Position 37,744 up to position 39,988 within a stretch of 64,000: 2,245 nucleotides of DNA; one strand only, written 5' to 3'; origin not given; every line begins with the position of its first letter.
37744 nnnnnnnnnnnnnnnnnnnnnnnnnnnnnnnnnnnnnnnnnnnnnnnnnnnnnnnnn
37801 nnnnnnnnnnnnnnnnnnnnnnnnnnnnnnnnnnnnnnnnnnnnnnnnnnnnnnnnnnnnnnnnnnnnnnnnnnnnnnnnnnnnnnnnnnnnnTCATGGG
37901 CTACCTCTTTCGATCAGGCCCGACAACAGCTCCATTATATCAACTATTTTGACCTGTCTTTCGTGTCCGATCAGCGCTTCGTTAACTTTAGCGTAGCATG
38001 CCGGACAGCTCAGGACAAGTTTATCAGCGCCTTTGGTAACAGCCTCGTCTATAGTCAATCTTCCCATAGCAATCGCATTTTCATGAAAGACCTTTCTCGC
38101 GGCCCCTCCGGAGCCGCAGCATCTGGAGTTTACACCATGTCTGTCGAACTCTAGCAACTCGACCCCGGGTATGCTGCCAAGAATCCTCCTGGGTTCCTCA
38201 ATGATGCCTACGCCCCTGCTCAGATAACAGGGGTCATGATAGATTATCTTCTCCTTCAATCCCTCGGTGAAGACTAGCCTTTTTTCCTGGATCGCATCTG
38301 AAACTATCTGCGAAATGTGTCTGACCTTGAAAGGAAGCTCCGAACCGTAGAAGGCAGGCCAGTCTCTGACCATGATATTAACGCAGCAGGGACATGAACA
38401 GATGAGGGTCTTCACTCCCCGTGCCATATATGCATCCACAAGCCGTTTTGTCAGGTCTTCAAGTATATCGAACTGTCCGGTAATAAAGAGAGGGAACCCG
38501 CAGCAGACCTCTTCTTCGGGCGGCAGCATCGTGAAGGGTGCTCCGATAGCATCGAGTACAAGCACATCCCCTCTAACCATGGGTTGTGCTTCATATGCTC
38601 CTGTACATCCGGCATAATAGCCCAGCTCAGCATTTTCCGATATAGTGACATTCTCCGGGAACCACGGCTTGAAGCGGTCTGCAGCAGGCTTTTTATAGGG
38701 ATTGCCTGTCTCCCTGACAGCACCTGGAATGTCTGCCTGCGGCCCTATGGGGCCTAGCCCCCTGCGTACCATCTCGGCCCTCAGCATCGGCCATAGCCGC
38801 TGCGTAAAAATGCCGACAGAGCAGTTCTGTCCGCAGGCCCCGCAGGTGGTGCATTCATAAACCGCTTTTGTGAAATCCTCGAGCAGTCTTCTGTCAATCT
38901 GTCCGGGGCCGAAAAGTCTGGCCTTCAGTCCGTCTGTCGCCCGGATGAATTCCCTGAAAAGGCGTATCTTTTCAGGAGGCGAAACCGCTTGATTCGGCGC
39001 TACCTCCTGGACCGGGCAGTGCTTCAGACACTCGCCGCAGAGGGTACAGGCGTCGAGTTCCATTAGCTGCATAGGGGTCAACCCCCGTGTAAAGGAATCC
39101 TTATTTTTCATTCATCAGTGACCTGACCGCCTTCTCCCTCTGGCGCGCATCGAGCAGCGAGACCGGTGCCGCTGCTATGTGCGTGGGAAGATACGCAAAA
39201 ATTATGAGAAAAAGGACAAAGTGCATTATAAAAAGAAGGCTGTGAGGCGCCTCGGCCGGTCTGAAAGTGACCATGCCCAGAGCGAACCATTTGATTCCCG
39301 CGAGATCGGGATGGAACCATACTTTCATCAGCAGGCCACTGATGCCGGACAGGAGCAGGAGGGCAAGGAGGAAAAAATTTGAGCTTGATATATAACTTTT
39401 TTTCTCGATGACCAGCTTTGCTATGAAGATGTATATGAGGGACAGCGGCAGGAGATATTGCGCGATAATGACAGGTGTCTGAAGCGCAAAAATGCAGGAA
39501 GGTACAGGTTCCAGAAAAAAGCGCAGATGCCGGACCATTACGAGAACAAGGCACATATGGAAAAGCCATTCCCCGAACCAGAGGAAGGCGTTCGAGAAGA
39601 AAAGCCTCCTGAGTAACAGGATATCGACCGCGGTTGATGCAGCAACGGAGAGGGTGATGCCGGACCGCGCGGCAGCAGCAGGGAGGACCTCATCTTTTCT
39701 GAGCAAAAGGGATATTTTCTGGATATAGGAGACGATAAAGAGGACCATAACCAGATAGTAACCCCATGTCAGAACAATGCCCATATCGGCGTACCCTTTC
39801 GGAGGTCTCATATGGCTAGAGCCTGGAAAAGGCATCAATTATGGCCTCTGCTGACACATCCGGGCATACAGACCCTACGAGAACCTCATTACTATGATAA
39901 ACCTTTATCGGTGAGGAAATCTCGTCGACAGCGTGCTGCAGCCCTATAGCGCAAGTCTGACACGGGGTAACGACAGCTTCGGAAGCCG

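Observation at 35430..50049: Supercluster joining corrinoid/Zn-thiol methyltransferases, two HdrDE/DsrMK-like modules and CoM-type sulfonate biosynthesis genes in a bacterium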

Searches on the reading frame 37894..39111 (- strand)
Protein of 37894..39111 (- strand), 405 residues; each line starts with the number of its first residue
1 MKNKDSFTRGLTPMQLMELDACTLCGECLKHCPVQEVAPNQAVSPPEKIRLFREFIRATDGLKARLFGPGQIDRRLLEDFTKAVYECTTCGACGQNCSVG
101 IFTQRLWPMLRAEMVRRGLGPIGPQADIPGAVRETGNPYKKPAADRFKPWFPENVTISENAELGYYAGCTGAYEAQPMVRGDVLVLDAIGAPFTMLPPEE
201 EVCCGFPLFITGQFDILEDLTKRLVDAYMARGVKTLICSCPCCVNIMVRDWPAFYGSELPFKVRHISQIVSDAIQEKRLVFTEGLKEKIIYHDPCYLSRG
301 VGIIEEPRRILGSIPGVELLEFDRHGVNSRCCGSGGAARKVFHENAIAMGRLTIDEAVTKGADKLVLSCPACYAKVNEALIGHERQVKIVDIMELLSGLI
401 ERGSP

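Call 3: search_protein_families(library=pfam, proteins=[window:37894-39111:-], max_evalue=0.01)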
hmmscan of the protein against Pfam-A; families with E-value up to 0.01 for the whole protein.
window:37894-39111:- (405 aa): 10 families
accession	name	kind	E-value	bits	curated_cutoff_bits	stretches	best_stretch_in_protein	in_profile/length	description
PF02754.22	CCG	-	3.5e-22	78.7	20.6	2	290-375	2-83/85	Cysteine-rich domain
PF13183.11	Fer4_8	-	8.9e-11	42.6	27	1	18-101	1-68/68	4Fe-4S dicluster domain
PF13534.11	Fer4_17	-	1.6e-05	25.8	22.2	1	21-100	1-59/61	4Fe-4S dicluster domain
PF13237.11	Fer4_10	-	0.00015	22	25.5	1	18-97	5-52/53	4Fe-4S dicluster domain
PF12797.12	Fer4_2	-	0.00074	19.8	24.5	1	14-34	2-22/22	4Fe-4S binding domain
PF12838.12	Fer4_7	-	0.00088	20.1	27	1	22-101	2-52/52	4Fe-4S dicluster domain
PF12837.12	Fer4_6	-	0.0011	19.2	25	1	19-35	6-22/24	4Fe-4S binding domain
PF00037.32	Fer4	-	0.0016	18.6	21.1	1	20-34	6-20/24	4Fe-4S binding domain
PF13187.11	Fer4_9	-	0.0023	18.4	27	1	21-100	1-50/52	4Fe-4S dicluster domain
PF13484.11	Fer4_16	-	0.0061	17.8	30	0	22-42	2-23/66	4Fe-4S double cluster binding domain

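Call 5: search_protein_families(library=ncbifam, proteins=[window:37894-39111:-], max_evalue=0.001)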
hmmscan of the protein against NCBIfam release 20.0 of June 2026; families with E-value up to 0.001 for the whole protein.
window:37894-39111:- (405 aa): 18 families
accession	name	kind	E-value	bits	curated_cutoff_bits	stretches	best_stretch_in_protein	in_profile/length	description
NF004898.0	PRK06259.1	equivalog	1.8e-52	178.6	385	1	15-397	129-485/488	fumarate reductase (CoM/CoB) subunit TfrB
NF045670.1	quin_L_LdhH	equivalog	2.4e-34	118.7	800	1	141-396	449-705/706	L-lactate dehydrogenase (quinone) large subunit LdhH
NF008369.0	PRK11168.1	equivalog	7.7e-26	90.9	278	1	143-378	146-382/401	anaerobic glycerol-3-phosphate dehydrogenase subunit C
NF045796.1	DsrK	equivalog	1.4e-21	76.7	400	1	18-338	48-374/453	sulfate reduction electron transfer complex DsrMKJOP subunit DsrK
NF045663.1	diclust_near_Sec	equivalog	2.8e-14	52.2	530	1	203-375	459-617/759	pyridine nucleotide-disulfide oxidoreductase/dicluster-binding protein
TIGR03379.1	glycerol3P_GlpC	equivalog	4.8e-13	48.6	279.9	1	144-378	143-379/397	anaerobic glycerol-3-phosphate dehydrogenase subunit GlpC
NF045724.1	ferredox_TmcB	equivalog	2.5e-12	46.1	735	1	211-397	235-425/430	electron transfer complex ferredoxin TmcB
NF045711.1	sulf_resp_HmcF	equivalog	1.4e-10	40.6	750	1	256-378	302-427/457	sulfate respiration complex iron-sulfur protein HmcF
NF008434.0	PRK11274.1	equivalog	2e-07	30.3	333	1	179-340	186-352/409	glycolate oxidase subunit GlcF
TIGR00273.1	TIGR00273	equivalog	1.1e-05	24.5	444.8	0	77-122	335-380/432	LutB/LldF family L-lactate oxidation iron-sulfur protein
TIGR00384.1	dhsB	subfamily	4.1e-05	23.2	88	1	15-101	135-212/222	succinate dehydrogenase and fumarate reductase iron-sulfur protein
NF040864.1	HgcB_ferredoxin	equivalog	7.1e-05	22.6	99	0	14-43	38-67/93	mercury methylation ferredoxin HgcB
TIGR02512.1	FeFe_hydrog_A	subfamily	0.00016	20.7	405.95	0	13-44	43-74/375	[FeFe] hydrogenase, group A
NF004616.0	PRK05950.1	subfamily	0.00024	20.3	228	1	15-117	142-236/238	succinate dehydrogenase iron-sulfur subunit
NF040616.1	F420_dehyd_FpoF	exception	0.0003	19.9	475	0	15-53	6-46/337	F420H2 dehydrogenase subunit FpoF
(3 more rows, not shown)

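Call 31: search_solved_structures(query=window:37894-39111:-, max_evalue=0.001)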
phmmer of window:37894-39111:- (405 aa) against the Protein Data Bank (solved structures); distinct sequences matched with E-value up to 0.001: 4.
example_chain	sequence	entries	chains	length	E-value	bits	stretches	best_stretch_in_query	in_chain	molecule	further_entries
9ojn_A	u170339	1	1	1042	6.2e-25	91.2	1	84-395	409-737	Iron-sulfur-binding reductase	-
9sfi_C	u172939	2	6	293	3.3e-05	26.2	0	297-379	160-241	H(2)/formate:CoB-CoM heterodisulfide,ferredoxin reductase subunit B2 | Heterodisulfide reductase subunit B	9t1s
8rvv_B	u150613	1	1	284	0.00014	24.1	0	262-377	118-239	H(2):CoB-CoM heterodisulfide,ferredoxin reductase subunit B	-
8rvu_b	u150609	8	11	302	0.00018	23.8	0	262-377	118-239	H(2):CoB-CoM heterodisulfide,ferredoxin reductase subunit B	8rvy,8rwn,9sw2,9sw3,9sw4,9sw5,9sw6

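Call 90: search_solved_structures(query=window:37894-39111:-, max_evalue=0.001, show_alignments=2)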
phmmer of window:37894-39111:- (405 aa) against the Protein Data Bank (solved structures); distinct sequences matched with E-value up to 0.001: 4.
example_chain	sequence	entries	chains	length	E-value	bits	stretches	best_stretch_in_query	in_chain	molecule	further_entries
9ojn_A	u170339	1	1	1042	6.2e-25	91.2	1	84-395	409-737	Iron-sulfur-binding reductase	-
9sfi_C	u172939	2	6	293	3.3e-05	26.2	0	297-379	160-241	H(2)/formate:CoB-CoM heterodisulfide,ferredoxin reductase subunit B2 | Heterodisulfide reductase subunit B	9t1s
8rvv_B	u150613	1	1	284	0.00014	24.1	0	262-377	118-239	H(2):CoB-CoM heterodisulfide,ferredoxin reductase subunit B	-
8rvu_b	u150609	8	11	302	0.00018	23.8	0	262-377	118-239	H(2):CoB-CoM heterodisulfide,ferredoxin reductase subunit B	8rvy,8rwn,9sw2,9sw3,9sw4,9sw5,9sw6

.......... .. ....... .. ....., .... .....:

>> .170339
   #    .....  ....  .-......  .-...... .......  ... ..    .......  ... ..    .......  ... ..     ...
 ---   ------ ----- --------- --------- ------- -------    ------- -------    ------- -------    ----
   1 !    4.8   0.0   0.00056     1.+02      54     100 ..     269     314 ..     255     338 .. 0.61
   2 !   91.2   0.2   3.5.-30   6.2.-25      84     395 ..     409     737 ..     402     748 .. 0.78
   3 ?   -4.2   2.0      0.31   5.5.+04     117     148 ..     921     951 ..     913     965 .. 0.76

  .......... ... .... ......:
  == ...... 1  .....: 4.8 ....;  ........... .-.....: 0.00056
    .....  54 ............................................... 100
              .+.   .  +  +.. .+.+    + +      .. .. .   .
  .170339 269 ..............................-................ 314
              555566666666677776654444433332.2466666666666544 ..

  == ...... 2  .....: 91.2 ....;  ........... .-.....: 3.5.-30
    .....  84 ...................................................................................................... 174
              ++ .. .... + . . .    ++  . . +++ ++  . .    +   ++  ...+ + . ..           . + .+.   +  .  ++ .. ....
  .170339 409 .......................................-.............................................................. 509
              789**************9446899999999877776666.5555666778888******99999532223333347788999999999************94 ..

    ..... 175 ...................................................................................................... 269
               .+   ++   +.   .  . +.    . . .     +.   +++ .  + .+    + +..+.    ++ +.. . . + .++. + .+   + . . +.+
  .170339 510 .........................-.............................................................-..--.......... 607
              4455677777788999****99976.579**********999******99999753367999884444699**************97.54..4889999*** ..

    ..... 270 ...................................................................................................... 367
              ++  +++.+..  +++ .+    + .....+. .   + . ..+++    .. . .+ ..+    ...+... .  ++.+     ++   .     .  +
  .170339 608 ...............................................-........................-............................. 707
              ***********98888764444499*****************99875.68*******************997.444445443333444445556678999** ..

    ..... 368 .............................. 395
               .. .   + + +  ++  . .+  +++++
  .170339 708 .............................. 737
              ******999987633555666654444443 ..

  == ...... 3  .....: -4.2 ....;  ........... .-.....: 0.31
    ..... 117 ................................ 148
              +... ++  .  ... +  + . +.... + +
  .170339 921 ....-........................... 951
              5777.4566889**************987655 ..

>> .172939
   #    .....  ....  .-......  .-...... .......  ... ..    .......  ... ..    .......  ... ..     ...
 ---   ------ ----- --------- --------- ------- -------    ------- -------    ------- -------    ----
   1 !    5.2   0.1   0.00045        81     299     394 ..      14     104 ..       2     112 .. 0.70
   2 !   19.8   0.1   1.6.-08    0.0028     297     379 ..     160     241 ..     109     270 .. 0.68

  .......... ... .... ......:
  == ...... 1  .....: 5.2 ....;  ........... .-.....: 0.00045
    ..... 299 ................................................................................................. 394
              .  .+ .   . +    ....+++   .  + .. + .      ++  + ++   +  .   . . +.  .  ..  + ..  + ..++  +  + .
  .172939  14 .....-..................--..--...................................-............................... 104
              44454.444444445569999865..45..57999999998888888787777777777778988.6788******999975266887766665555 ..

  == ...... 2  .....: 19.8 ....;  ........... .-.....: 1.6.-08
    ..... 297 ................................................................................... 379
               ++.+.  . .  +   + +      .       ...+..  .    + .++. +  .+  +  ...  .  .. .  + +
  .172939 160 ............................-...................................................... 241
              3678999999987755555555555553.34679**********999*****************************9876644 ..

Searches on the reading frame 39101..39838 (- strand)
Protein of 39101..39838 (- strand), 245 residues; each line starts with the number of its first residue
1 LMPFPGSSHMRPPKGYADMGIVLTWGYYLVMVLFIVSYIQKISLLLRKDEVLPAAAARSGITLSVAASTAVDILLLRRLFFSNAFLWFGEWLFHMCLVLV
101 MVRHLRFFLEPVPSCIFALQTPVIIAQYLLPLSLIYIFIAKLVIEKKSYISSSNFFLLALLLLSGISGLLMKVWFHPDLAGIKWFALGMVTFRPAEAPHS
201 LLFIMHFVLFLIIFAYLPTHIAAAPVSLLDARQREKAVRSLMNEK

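Call 3: search_protein_families(library=pfam, proteins=[window:39101-39838:-], max_evalue=0.01)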
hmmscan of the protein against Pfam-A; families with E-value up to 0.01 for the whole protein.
window:39101-39838:- (245 aa): 0 families

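Call 5: search_protein_families(library=ncbifam, proteins=[window:39101-39838:-], max_evalue=0.001)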
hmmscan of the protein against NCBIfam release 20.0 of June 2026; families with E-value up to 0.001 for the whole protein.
window:39101-39838:- (245 aa): 1 family
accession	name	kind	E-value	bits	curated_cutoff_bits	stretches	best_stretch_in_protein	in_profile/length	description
NF038037.1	cytob_DsrM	equivalog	4.6e-19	68.7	300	1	81-219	111-261/320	sulfate reduction electron transfer complex DsrMKJOP subunit DsrM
